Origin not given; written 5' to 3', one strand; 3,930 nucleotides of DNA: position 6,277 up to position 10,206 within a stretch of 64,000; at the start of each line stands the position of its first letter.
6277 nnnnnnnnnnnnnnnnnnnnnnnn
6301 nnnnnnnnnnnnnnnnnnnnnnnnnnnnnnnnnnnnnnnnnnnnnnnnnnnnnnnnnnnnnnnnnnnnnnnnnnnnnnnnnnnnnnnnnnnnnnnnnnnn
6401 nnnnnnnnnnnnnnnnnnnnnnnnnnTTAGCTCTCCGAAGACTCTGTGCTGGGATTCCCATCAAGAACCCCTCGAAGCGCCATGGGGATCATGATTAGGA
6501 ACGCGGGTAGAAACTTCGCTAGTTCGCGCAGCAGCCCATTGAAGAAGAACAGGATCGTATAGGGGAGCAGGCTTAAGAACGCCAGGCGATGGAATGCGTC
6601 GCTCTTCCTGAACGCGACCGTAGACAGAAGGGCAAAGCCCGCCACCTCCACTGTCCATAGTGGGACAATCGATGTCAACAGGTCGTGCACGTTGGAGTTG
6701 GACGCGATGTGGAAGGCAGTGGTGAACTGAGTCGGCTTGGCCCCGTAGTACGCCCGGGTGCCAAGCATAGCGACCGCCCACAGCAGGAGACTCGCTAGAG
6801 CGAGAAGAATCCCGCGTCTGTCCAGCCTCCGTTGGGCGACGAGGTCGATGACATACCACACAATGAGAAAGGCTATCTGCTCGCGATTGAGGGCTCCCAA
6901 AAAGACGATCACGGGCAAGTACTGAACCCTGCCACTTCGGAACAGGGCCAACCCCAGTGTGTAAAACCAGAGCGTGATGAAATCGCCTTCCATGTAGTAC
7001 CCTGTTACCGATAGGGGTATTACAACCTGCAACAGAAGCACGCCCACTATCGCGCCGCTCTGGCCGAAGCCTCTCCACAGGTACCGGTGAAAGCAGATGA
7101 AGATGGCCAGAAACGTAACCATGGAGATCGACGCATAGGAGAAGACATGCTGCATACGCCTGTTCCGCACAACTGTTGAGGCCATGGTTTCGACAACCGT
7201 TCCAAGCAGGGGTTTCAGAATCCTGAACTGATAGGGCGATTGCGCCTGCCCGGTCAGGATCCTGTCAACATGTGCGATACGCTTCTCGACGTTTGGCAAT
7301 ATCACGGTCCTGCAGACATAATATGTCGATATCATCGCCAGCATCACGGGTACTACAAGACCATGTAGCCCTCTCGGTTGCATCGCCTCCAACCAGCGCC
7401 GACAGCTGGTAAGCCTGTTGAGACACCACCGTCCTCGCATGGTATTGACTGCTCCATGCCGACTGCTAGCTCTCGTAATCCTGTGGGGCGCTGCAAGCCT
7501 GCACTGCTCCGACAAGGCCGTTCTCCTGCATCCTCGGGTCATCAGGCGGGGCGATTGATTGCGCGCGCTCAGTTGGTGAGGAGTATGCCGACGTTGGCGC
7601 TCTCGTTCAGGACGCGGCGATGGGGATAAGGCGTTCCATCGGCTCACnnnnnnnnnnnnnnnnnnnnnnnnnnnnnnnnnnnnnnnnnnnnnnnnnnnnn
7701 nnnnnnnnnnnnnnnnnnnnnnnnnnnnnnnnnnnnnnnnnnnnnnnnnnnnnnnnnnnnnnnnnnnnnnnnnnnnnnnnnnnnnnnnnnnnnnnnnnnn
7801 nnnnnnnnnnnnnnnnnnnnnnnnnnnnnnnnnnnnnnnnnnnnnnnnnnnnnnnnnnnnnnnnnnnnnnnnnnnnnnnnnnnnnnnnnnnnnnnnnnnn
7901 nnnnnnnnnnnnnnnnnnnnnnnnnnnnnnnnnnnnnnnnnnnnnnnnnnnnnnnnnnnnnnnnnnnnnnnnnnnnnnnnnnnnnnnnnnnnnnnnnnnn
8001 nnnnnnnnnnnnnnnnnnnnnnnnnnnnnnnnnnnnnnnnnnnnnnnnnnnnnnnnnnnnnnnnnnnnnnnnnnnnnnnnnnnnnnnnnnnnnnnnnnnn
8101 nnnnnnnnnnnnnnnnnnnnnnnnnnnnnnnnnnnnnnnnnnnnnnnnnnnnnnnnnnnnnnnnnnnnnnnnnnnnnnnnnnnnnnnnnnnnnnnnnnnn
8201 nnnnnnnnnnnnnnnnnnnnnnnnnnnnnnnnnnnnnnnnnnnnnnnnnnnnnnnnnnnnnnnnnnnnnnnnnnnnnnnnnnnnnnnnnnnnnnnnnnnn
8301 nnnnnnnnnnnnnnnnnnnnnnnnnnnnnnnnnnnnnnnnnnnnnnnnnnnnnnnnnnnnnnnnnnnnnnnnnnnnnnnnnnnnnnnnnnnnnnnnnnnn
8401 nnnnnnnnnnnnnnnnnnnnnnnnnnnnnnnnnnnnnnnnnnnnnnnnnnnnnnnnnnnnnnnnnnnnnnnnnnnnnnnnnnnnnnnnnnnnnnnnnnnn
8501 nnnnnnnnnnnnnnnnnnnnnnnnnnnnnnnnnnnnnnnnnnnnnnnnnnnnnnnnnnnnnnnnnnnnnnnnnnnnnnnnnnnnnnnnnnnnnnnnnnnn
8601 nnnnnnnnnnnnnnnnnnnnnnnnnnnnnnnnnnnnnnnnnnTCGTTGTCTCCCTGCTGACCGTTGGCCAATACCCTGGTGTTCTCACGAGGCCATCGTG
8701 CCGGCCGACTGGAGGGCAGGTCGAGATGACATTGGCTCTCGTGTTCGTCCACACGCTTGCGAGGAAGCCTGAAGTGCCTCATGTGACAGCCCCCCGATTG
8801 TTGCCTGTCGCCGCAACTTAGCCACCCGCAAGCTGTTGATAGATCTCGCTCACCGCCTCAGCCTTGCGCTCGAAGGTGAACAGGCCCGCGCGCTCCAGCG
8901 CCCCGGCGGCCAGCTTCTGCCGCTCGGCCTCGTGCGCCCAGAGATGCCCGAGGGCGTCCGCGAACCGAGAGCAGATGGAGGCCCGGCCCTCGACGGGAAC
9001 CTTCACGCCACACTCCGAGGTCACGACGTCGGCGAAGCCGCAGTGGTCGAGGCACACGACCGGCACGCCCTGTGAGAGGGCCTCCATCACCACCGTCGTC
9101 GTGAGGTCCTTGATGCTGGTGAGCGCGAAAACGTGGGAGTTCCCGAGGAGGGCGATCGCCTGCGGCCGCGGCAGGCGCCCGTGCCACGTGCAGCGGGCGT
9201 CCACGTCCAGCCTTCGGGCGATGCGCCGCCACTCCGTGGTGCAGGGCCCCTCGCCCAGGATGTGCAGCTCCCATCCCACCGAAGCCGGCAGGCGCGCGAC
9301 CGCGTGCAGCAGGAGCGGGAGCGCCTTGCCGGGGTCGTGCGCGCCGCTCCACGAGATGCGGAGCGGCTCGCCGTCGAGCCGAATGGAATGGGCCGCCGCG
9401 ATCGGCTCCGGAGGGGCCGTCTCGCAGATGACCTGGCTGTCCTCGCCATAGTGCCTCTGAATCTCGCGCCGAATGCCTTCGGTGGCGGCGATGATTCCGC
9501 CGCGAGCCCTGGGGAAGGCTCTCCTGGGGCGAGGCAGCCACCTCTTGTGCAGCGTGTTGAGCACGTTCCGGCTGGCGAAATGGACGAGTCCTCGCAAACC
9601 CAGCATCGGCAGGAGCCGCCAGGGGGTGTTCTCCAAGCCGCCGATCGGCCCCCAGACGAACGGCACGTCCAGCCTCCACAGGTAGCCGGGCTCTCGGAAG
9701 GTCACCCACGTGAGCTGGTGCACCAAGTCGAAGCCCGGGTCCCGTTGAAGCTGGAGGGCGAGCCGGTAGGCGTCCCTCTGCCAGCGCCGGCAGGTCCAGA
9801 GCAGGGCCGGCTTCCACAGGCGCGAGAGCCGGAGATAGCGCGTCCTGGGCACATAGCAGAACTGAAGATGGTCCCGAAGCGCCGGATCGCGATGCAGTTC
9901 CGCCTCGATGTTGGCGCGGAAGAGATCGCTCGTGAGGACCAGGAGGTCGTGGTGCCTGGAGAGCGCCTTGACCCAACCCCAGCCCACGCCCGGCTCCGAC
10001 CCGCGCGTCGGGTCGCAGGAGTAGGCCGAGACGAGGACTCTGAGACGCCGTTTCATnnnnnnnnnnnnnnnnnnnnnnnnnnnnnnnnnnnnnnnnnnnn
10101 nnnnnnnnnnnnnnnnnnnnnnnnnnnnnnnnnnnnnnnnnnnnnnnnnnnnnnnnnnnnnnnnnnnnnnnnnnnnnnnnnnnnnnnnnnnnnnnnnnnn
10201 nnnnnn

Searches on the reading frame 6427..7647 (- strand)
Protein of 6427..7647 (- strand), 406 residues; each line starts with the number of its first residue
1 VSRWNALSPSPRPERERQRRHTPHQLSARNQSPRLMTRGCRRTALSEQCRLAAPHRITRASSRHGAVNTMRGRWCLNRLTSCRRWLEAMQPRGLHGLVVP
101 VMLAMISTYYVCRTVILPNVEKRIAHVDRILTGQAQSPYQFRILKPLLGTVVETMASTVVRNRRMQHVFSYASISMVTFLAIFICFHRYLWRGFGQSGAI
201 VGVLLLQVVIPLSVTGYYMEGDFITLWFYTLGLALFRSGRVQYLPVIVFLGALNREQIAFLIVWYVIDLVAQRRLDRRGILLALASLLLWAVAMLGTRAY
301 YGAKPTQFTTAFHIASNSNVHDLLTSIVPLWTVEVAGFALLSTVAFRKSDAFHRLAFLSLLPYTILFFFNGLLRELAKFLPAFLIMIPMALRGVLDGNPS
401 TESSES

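Call 6: search_protein_families(library=pfam, proteins=[window:6427-7647:-], max_evalue=0.01)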
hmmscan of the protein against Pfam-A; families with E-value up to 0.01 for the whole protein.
window:6427-7647:- (406 aa): 0 families

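Call 11: search_protein_families(library=ncbifam, proteins=[window:6427-7647:-], max_evalue=0.01)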
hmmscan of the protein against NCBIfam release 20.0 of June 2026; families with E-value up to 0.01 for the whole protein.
window:6427-7647:- (406 aa): 0 families

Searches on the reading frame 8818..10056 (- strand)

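Call 62: search_protein_families(library=ncbifam, proteins=[window:8818-10056:-], max_evalue=0.0001)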
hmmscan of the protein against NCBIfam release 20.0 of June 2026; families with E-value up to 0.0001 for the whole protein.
window:8818-10056:- (412 aa): 14 families
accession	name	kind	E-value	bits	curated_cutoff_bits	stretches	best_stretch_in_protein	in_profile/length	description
NF041879.1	EPS_EpsH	equivalog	2e-19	69.7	800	1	107-411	114-418/431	exopolysaccharide biosynthesis glycosyltransferase EpsH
NF041876.1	EPS_EpsE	equivalog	4.4e-12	45.9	400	1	227-400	210-387/389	exopolysaccharide biosynthesis GT4 family glycosyltransferase EpsE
NF007396.0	PRK09922.1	equivalog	9.2e-12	44.5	385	1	244-349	197-303/361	lipopolysaccharide 1,6-galactosyltransferase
TIGR03449.1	mycothiol_MshA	equivalog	2.5e-11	43.1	462.5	1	236-409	225-403/406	D-inositol-3-phosphate glycosyltransferase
NF046085.1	XrtY_assoc_Gly1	equivalog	1.1e-10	40.9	400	1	241-348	219-326/387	XrtY-associated glycosyltransferase XYAG1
TIGR03999.1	thiol_BshA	equivalog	5.1e-09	35.5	273.7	1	254-409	222-373/375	N-acetyl-alpha-D-glucosaminyl L-malate synthase BshA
TIGR04047.1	MSMEG_0565_glyc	hypoth_equivalog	1.4e-08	34.3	259.85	1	274-407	243-372/373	MSMEG_0565 family glycosyltransferase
NF047684.1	TeichurnBiosyTuaC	equivalog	4.7e-08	32.4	550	1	249-409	237-389/391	teichuronic acid biosynthesis protein TuaC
TIGR02149.1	glgA_Coryne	subfamily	1.1e-07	31.4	302.4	1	243-409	216-390/391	glycogen synthase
TIGR03088.1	stp2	hypoth_equivalog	3e-07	29.8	409.05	1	261-408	229-372/374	TIGR03088 family PEP-CTERM/XrtA system glycosyltransferase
NF050063.1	ProtGlycPglJ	equivalog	3.4e-07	29.8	500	1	227-369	192-330/363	N-acetylgalactosamine-N,N'-diacetylbacillosaminyl-diphospho-undecaprenol 4-alpha-N-acetylgalactosaminyltransferase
TIGR04348.1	TIGR04348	equivalog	7.3e-07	28.5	300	1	247-337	153-243/310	selenoneine biosynthesis selenosugar synthase SenB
NF053787.1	GlcN_PG_synth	equivalog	3.1e-06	26.3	480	1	234-409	200-359/361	N-acetylglucosaminyl phosphatidylglycerol synthase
TIGR04005.1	wcaL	equivalog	3.3e-05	22.9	537.6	1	225-366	216-365/406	colanic acid biosynthesis glycosyltransferase WcaL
